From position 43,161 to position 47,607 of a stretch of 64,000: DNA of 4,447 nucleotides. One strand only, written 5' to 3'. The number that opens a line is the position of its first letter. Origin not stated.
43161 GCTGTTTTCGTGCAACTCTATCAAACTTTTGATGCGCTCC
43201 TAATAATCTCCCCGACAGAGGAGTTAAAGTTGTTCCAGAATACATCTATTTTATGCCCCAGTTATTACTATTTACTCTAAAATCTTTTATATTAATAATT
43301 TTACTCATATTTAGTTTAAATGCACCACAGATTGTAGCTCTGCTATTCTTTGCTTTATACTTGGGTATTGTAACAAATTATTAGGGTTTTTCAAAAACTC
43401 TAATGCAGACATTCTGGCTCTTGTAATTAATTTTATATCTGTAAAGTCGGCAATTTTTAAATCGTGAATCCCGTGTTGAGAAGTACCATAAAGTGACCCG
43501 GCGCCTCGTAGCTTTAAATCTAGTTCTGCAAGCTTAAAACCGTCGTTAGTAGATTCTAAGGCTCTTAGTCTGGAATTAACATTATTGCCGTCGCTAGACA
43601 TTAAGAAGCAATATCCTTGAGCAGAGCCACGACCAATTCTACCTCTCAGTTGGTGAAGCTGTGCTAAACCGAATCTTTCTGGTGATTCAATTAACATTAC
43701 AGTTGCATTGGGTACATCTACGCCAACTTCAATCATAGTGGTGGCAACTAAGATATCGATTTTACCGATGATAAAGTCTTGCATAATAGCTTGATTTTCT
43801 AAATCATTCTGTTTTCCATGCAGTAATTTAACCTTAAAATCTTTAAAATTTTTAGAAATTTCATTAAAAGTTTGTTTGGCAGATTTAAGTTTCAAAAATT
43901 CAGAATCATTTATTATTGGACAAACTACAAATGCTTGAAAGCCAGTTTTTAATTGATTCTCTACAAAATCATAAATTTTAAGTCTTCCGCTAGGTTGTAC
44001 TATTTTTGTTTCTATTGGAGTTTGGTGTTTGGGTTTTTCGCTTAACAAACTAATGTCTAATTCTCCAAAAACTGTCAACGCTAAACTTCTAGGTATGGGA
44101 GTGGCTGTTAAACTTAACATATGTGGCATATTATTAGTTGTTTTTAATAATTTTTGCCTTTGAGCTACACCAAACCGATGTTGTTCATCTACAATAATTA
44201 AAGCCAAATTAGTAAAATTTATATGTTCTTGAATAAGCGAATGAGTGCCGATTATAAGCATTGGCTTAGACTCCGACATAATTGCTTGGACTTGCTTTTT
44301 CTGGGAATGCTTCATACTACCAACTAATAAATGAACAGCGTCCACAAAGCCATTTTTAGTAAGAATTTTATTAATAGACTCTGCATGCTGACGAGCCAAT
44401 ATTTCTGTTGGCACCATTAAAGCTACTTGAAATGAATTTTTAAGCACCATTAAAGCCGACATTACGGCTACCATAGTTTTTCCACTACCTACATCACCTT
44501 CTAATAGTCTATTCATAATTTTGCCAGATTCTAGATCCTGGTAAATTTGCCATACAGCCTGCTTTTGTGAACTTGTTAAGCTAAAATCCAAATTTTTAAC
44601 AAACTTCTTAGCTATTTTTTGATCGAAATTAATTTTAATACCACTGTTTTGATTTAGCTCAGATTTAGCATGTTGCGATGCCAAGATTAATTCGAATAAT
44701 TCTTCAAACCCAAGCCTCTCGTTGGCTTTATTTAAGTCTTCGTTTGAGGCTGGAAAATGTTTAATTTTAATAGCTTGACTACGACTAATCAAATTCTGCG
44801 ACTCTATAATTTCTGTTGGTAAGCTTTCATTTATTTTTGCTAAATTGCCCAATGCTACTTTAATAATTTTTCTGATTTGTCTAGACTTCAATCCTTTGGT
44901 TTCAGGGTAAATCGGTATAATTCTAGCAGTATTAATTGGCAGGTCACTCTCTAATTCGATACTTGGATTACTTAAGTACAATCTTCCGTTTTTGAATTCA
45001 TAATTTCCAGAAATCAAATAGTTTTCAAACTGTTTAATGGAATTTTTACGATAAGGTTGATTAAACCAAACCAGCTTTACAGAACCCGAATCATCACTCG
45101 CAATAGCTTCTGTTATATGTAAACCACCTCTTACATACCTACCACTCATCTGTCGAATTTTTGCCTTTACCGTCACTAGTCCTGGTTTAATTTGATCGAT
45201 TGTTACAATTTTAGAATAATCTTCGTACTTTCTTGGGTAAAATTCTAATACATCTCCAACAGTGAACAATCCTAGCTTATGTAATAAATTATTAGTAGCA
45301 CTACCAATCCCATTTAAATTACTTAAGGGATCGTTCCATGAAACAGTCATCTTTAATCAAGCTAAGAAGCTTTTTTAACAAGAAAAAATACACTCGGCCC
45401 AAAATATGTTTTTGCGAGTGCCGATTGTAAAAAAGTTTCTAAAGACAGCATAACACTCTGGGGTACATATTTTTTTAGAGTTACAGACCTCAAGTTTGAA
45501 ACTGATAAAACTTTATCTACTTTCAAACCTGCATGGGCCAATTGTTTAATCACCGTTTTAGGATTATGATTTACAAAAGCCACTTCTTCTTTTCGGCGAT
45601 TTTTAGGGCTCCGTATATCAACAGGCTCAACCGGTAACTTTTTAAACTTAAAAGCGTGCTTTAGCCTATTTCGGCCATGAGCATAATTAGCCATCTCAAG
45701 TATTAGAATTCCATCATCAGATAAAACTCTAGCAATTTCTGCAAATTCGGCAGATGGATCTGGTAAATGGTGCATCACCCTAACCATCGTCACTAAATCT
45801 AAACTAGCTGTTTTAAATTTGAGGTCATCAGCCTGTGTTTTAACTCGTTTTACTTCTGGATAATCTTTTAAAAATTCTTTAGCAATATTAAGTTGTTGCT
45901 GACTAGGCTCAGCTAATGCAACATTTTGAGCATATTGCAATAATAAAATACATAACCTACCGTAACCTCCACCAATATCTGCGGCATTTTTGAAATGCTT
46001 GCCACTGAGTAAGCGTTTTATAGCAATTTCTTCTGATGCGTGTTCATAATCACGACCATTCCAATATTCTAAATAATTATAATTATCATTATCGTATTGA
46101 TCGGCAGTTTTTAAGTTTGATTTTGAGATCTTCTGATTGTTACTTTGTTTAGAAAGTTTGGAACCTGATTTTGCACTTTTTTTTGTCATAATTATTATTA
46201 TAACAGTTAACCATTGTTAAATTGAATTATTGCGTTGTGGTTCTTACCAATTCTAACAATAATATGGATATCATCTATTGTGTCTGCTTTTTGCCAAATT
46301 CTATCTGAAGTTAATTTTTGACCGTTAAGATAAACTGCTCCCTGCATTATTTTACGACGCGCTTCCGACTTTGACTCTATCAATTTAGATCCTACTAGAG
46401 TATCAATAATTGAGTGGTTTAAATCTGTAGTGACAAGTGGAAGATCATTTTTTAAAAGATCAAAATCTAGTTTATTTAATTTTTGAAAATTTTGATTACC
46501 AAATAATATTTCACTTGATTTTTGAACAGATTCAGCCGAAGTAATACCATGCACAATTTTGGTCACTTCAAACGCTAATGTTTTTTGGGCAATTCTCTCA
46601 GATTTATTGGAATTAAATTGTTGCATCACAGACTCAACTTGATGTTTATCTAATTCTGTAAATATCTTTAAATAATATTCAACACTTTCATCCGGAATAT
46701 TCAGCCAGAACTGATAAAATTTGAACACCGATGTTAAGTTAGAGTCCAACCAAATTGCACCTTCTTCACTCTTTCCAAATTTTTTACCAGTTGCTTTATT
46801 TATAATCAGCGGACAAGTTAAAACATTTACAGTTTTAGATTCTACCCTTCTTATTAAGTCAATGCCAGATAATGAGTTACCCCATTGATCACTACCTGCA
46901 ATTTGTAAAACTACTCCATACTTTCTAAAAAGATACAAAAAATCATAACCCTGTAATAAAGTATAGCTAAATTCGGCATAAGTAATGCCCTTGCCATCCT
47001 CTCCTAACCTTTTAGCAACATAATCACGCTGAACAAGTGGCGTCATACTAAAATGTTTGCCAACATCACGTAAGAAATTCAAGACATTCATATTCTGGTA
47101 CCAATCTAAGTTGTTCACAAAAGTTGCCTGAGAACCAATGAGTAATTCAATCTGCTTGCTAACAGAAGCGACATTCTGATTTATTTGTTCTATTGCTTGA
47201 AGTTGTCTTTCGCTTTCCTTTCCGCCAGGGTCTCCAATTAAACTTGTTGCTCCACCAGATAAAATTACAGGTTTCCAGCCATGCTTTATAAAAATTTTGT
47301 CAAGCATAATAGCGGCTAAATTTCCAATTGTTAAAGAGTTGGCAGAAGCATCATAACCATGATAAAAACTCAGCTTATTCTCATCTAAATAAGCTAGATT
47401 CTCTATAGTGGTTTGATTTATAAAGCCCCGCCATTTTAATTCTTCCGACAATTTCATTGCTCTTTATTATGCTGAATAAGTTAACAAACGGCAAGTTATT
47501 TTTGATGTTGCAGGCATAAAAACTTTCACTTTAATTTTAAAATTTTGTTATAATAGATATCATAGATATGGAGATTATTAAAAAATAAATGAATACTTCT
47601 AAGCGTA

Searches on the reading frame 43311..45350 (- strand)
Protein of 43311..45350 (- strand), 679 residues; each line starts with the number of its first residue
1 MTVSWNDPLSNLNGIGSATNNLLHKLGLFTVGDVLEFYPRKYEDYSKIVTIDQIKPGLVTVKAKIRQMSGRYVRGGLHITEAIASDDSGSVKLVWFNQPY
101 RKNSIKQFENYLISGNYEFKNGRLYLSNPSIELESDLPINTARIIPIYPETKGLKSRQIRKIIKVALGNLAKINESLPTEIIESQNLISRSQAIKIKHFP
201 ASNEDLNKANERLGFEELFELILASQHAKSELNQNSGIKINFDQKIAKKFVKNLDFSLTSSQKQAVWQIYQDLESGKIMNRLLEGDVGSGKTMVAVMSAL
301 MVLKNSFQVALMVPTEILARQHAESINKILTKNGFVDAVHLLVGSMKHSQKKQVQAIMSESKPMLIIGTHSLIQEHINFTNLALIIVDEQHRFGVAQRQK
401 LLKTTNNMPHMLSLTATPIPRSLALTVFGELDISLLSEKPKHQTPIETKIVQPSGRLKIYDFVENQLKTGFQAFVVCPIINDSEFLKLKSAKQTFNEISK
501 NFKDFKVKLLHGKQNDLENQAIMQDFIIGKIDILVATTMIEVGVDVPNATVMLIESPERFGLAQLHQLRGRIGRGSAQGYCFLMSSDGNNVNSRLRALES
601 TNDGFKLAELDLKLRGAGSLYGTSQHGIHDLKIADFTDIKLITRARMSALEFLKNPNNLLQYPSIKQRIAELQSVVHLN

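Call 19: search_protein_families(library=ncbifam, proteins=[window:43311-45350:-], max_evalue=0.00001)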
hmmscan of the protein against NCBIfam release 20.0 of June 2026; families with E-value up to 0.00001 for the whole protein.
window:43311-45350:- (679 aa): 32 families (the best 25 are shown)
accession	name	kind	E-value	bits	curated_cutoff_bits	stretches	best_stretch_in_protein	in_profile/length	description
NF008168.0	PRK10917.2-2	equivalog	3.9e-240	799.3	718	1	6-668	110-780/795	ATP-dependent DNA helicase RecG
NF008165.0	PRK10917.1-3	equivalog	1.3e-223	744.4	711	1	4-670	5-679/692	ATP-dependent DNA helicase RecG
TIGR00643.1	recG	equivalog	1.7e-202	674.5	659.4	1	26-647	1-627/629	ATP-dependent DNA helicase RecG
NF008170.0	PRK10917.2-4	equivalog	5.9e-191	636.4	975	1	3-671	127-814/826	ATP-dependent DNA helicase RecG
NF008163.0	PRK10917.1-1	equivalog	2.3e-170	568.2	796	1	6-657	8-672/692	ATP-dependent DNA helicase RecG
NF008164.0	PRK10917.1-2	equivalog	2.8e-165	551.4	785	1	8-658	14-676/704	ATP-dependent DNA helicase RecG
NF008167.0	PRK10917.2-1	equivalog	5.7e-159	530.6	995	2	141-672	167-732/744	ATP-dependent DNA helicase RecG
NF008166.0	PRK10917.1-4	equivalog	5.8e-154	513.9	864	1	17-657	21-685/705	ATP-dependent DNA helicase RecG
TIGR00580.2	mfd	equivalog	1e-107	361.7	800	1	232-627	408-798/907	transcription-repair coupling factor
NF008169.0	PRK10917.2-3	equivalog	2e-107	360.3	555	1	18-648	6-602/610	ATP-dependent DNA helicase RecG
NF007966.0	PRK10689.1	equivalog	1e-71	242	1329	1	234-628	577-966/1148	transcription-repair coupling factor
TIGR00595.1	priA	equivalog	1.4e-15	56.9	230.35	1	282-399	1-111/509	replication restart helicase PriA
NF004066.1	PRK05580.1-3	equivalog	2.8e-15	55.7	813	1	204-398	195-384/788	primosomal protein N'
NF004070.0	PRK05580.2-2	equivalog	6.4e-14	51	921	1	251-400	190-332/729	primosomal protein N'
NF004067.0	PRK05580.1-4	equivalog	1e-13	50.6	763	1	211-399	156-336/737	primosomal protein N'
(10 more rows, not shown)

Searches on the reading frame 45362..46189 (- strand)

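Call 19: search_protein_families(library=ncbifam, proteins=[window:45362-46189:-], max_evalue=0.00001)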
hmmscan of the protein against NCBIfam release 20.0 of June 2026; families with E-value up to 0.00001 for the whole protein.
window:45362-46189:- (275 aa): 7 families
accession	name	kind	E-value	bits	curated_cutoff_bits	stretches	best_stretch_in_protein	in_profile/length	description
NF001244.0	PRK00216.1-5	equivalog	2.8e-11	43.2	216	1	56-172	40-162/236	bifunctional demethylmenaquinone methyltransferase/2-methoxy-6-polyprenyl-1,4-benzoquinol methylase UbiE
TIGR01934.1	MenG_MenH_UbiE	subfamily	3.4e-10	39.6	158.35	1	65-171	39-149/223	ubiquinone/menaquinone biosynthesis methyltransferase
NF045667.1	MTase_DVU1556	equivalog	8e-10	38.5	155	1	68-227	25-165/213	DVU_1556 family methyltransferase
TIGR01983.1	UbiG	equivalog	1e-07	31.5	102.95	1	67-168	51-155/228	bifunctional 2-polyprenyl-6-hydroxyphenol methylase/3-demethylubiquinol 3-O-methyltransferase UbiG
NF011650.0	PRK15068.1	equivalog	3e-06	26.3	209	1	67-166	124-227/324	tRNA 5-methoxyuridine(34)/uridine 5-oxyacetic acid(34) synthase CmoB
TIGR00452.1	TIGR00452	equivalog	6.4e-06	25.2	275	1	67-166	119-221/316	tRNA 5-methoxyuridine(34)/uridine 5-oxyacetic acid(34) synthase CmoB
TIGR02072.1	BioC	equivalog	8.5e-06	25.7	184.95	0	65-164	32-132/244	malonyl-ACP O-methyltransferase BioC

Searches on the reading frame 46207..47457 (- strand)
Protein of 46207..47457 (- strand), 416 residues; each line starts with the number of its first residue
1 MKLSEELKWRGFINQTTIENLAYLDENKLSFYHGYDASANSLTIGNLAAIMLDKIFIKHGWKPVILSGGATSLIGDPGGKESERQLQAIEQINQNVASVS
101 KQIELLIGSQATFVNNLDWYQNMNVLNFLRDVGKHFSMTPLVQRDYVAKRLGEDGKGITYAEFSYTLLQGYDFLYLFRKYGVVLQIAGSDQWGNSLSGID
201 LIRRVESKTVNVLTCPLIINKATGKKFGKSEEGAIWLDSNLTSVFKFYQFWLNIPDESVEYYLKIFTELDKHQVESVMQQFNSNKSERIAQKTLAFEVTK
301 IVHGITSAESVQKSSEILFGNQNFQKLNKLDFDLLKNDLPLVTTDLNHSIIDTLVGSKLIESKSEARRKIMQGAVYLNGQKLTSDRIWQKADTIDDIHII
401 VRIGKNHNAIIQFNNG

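Call 19: search_protein_families(library=ncbifam, proteins=[window:46207-47457:-], max_evalue=0.00001)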
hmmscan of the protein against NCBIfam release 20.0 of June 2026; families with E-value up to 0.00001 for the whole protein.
window:46207-47457:- (416 aa): 1 family
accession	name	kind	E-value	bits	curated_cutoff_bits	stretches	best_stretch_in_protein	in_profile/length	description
TIGR00234.1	tyrS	equivalog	6.7e-99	331.7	113.8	1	4-413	7-405/406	tyrosine--tRNA ligase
